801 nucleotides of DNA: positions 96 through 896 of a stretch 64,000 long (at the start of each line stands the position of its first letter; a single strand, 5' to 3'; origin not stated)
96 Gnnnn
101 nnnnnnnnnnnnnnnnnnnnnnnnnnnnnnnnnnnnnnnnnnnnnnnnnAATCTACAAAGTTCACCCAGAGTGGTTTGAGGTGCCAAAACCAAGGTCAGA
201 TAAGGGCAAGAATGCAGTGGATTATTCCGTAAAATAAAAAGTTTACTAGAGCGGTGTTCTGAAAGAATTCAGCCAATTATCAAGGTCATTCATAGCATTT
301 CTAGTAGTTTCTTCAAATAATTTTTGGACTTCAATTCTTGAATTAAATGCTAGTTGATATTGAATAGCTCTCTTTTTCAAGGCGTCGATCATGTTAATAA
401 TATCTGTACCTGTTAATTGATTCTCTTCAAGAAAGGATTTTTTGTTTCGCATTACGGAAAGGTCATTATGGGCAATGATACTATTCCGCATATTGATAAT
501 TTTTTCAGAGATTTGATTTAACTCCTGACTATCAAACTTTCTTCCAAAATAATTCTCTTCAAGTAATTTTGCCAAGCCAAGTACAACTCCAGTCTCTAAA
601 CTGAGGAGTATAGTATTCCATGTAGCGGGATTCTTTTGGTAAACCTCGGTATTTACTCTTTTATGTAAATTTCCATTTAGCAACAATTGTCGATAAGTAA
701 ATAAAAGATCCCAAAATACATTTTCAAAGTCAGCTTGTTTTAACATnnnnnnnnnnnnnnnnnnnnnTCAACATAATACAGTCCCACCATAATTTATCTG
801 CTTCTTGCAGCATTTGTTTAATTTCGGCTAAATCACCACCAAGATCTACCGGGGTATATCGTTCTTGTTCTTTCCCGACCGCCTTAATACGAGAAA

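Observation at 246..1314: Two overlapping paralogous HEPN-motif genes translationally coupled to guaA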

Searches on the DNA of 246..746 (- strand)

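Call 69: search_rna_families(source=L001, start=10400, end=12300, threshold=evalue, max_evalue=1, show_alignments=2)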
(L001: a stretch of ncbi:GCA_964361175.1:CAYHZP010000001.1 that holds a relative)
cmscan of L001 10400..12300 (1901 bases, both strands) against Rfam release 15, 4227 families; matches with E-value up to 1: 1.
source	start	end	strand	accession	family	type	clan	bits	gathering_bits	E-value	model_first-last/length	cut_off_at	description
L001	10449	10535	+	RF01611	ceN108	Gene; snRNA; snoRNA; CD-box;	-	19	50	0.82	1-70/70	no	Caenorhabditis snoRNA ceN108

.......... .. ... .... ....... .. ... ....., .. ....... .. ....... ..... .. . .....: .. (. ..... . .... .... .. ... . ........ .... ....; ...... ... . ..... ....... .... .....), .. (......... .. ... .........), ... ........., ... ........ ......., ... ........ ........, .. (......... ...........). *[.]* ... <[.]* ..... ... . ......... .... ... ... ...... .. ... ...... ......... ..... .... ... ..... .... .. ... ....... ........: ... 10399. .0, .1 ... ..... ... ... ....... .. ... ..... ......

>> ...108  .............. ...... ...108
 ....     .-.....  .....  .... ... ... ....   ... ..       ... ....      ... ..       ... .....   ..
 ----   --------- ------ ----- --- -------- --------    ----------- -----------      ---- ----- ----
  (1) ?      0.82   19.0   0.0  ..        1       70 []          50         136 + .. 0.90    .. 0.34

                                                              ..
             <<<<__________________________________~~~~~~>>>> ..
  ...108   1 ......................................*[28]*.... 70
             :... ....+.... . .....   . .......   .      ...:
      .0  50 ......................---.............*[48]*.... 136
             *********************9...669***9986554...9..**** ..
